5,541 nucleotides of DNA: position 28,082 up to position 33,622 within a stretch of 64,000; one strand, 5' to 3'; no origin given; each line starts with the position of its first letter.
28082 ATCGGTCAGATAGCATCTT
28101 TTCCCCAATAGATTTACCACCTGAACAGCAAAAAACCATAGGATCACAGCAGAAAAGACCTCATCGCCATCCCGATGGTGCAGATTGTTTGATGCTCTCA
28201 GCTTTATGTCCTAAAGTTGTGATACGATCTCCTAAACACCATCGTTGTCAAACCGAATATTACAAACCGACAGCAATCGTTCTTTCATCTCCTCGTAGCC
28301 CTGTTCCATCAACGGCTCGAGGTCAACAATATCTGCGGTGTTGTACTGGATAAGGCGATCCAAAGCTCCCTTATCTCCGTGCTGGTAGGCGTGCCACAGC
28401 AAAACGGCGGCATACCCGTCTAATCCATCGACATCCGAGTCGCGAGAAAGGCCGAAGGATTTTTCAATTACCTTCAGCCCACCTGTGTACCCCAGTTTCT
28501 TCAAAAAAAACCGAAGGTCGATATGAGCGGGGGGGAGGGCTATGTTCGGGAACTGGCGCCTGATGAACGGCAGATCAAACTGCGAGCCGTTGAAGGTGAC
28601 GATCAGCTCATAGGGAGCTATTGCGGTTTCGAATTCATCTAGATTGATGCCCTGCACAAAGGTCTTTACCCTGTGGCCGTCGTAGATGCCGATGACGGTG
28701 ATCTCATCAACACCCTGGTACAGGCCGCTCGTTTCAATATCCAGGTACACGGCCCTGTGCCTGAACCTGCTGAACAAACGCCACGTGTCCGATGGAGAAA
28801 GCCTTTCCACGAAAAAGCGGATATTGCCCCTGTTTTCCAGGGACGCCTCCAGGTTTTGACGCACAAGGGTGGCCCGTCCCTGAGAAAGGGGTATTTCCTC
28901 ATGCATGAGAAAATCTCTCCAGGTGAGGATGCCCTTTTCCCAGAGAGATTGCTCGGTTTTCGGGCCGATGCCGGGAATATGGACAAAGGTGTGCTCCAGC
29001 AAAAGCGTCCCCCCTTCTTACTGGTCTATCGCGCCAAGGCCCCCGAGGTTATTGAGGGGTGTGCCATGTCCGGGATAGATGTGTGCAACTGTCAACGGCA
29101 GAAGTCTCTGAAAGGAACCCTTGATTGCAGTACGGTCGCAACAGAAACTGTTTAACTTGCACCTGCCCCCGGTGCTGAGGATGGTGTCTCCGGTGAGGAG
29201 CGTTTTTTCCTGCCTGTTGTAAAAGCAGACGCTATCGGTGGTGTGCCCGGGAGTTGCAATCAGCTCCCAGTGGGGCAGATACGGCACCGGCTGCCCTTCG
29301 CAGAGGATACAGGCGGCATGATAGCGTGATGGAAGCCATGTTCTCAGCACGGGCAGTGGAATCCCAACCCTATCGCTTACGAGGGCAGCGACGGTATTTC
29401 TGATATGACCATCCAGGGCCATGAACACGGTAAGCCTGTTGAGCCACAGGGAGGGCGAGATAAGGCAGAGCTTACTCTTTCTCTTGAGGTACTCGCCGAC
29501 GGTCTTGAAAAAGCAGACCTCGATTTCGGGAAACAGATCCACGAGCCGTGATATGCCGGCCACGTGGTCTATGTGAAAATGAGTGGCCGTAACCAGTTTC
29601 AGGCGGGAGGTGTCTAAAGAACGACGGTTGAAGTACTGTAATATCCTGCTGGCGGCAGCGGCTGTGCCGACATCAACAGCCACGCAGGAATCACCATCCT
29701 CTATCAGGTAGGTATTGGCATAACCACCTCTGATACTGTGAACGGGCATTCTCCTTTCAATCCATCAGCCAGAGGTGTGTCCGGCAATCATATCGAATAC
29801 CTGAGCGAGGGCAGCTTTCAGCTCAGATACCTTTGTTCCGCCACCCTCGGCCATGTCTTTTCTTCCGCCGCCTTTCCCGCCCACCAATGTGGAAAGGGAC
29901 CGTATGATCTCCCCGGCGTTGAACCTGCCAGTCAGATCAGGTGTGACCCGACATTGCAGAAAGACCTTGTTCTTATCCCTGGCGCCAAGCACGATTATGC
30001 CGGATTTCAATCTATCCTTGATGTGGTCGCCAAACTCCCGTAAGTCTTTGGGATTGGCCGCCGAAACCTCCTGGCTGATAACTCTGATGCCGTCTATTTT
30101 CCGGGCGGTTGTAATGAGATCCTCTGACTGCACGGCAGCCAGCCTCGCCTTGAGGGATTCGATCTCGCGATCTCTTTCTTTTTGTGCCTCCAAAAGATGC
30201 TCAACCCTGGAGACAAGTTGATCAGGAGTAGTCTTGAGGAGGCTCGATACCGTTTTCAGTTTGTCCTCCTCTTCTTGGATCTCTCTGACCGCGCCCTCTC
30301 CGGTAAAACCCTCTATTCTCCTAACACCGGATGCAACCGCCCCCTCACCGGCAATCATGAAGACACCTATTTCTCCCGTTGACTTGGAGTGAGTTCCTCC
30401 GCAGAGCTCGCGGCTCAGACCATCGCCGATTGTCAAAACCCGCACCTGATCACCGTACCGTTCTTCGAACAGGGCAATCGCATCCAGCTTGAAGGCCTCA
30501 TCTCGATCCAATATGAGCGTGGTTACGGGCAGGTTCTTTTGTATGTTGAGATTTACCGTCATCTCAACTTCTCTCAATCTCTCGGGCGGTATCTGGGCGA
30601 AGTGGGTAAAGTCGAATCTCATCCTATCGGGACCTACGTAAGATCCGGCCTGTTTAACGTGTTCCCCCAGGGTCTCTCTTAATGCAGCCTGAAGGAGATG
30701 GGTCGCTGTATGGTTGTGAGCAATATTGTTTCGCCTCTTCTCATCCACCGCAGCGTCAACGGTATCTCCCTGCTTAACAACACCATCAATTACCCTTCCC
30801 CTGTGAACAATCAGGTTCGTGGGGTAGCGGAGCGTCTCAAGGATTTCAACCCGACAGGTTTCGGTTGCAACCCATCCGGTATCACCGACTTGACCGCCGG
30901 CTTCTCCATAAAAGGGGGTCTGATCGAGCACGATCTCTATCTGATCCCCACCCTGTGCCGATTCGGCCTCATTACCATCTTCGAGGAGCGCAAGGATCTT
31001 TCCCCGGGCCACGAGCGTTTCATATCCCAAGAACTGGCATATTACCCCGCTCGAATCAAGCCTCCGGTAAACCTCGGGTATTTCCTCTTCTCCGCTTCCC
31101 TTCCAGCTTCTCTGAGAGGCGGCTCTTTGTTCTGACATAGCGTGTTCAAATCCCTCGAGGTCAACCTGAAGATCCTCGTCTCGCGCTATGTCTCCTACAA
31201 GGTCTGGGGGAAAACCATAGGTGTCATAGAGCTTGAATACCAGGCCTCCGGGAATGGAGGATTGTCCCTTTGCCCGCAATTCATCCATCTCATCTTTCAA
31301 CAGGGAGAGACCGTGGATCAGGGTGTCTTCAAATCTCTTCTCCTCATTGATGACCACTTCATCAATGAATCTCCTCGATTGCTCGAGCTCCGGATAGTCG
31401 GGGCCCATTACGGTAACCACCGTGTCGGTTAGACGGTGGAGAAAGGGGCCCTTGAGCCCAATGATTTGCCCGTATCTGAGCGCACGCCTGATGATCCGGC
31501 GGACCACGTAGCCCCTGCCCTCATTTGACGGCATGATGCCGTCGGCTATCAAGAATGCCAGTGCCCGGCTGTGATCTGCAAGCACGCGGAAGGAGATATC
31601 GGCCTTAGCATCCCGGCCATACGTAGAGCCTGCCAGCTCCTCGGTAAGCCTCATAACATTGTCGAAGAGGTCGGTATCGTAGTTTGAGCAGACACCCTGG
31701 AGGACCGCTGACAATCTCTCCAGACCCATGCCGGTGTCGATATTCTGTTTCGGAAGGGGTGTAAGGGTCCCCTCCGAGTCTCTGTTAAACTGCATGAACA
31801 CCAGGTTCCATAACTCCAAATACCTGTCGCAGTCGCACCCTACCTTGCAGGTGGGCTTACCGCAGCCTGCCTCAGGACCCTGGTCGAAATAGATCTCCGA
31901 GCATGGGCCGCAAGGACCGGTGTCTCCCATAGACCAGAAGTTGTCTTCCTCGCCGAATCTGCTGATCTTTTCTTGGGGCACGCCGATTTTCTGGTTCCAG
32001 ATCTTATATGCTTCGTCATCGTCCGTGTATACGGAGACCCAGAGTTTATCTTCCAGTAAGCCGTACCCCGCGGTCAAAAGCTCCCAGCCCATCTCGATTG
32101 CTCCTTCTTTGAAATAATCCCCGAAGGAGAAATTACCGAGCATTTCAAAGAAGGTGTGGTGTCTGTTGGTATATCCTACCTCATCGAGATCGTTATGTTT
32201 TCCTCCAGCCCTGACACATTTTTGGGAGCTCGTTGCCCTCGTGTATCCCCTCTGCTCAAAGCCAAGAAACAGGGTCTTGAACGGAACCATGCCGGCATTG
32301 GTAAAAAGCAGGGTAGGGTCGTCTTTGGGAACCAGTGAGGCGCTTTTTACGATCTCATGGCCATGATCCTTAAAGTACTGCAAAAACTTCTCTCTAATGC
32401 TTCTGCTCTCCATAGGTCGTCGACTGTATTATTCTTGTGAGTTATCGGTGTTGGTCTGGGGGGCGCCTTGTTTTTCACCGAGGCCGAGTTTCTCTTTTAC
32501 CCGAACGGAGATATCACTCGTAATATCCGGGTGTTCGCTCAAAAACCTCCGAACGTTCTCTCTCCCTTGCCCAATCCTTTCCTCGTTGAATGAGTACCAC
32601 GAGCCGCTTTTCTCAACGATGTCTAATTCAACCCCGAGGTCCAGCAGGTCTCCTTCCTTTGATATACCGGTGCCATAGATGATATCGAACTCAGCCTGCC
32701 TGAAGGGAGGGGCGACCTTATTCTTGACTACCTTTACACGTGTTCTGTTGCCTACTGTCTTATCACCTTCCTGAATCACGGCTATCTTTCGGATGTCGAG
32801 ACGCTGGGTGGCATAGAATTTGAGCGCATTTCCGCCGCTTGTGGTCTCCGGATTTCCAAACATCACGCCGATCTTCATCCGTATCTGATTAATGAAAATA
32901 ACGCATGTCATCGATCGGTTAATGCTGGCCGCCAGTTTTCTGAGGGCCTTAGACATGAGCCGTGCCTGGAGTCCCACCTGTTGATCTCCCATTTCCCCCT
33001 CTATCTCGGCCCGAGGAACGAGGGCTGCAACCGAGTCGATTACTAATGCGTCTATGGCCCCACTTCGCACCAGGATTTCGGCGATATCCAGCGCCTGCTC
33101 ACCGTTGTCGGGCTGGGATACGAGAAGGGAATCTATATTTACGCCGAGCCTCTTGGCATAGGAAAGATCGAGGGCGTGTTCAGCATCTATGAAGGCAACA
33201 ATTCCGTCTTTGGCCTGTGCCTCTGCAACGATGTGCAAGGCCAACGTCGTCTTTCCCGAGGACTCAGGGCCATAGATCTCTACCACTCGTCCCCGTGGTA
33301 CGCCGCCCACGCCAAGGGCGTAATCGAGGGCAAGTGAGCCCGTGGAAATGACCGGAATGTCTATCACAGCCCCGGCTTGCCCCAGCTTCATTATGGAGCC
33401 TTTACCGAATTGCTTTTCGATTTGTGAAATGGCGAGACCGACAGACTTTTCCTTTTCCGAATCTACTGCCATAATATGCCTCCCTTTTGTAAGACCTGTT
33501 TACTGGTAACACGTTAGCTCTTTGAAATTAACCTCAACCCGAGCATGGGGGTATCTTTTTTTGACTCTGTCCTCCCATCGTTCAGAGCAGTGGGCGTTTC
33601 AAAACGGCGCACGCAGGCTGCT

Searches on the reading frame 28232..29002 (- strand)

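Call 88: search_protein_families(library=pfam, proteins=[window:28232-29002:-], max_evalue=0.00001)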
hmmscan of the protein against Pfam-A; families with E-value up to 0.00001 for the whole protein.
window:28232-29002:- (256 aa): 1 family
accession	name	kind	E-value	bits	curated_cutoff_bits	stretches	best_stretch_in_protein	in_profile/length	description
PF13482.12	RNase_H_2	-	3e-36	125.3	22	1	85-234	1-163/165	RNase_H superfamily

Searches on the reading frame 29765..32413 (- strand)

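Call 88: search_protein_families(library=pfam, proteins=[window:29765-32413:-], max_evalue=0.00001)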
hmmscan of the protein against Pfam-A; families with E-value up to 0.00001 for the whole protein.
window:29765-32413:- (882 aa): 3 families
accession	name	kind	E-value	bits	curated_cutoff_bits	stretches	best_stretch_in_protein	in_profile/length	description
PF01411.24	tRNA-synt_2c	-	1.5e-217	724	30.3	1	6-560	2-552/552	tRNA synthetases class II (A)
PF02272.25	DHHA1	-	8.3e-16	58.8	25.9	1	776-876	2-100/102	DHHA1 domain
PF07973.19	tRNA_SAD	-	6.3e-13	48.9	24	1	657-701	1-44/44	Threonyl and Alanyl tRNA synthetase second additional domain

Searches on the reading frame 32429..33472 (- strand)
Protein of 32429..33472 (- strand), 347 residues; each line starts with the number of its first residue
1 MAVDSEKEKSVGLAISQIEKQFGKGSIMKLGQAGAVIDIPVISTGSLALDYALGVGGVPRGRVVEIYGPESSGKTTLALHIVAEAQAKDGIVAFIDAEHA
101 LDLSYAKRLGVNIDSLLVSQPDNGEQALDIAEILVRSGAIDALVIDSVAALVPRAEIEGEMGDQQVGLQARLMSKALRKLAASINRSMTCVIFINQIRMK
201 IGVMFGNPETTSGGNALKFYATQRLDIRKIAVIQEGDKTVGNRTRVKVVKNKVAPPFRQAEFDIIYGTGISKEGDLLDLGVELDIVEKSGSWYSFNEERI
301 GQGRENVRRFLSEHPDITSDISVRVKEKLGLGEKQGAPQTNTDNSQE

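Call 88: search_protein_families(library=pfam, proteins=[window:32429-33472:-], max_evalue=0.00001)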
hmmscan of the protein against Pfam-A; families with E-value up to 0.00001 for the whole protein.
window:32429-33472:- (347 aa): 5 families
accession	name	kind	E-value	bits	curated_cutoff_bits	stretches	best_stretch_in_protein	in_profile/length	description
PF00154.27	RecA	-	2.4e-136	453.7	27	1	10-271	2-262/262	recA bacterial DNA recombination protein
PF21096.2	RecA_C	-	1.7e-25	89.3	27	1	274-330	1-57/57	RecA C-terminal domain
PF08423.17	Rad51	-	7.2e-10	39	22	1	41-230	7-212/244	Rad51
PF01637.24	ATPase_2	-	4.5e-07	30.3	33.2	1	63-194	22-116/225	ATPase domain predominantly from Archaea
PF06745.19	ATPase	-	2.3e-06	27.6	26.6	0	43-116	2-77/231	KaiC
